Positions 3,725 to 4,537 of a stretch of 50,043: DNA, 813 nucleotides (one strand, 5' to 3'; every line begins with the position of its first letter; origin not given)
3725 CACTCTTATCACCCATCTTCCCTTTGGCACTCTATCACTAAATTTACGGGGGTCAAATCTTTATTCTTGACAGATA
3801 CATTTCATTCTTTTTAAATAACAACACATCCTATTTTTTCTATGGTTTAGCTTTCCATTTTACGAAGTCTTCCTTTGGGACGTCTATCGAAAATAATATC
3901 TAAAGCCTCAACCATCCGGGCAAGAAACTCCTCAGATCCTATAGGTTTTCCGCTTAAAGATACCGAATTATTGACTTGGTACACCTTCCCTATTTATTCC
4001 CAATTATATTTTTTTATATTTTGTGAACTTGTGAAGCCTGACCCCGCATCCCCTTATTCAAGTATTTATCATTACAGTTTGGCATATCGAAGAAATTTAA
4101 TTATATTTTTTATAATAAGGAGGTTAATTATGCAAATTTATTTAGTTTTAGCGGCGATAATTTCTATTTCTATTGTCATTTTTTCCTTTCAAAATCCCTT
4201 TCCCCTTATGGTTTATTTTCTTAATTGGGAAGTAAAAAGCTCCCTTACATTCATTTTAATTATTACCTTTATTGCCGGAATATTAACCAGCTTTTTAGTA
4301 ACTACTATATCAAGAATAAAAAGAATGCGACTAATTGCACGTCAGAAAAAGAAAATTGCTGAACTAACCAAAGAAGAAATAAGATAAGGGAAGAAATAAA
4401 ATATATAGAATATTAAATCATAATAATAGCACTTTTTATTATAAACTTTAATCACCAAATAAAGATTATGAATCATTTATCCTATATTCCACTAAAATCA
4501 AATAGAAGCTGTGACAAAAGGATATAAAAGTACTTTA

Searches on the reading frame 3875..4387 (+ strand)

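Call 10: search_protein_families(library=pfam, max_evalue=0.1, proteins=[window:3875-4387:+])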
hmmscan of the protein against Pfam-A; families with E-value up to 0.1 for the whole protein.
window:3875-4387:+ (170 aa): 3 families
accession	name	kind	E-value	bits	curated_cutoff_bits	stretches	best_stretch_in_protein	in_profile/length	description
PF06305.16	LapA_dom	-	1.5e-11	44.4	28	1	106-167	1-62/64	Lipopolysaccharide assembly protein A domain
PF14163.11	SieB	-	0.014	15.4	26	1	124-169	37-83/147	Super-infection exclusion protein B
PF07219.19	HemY_N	-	0.095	13.3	31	1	112-157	4-49/107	HemY protein N-terminus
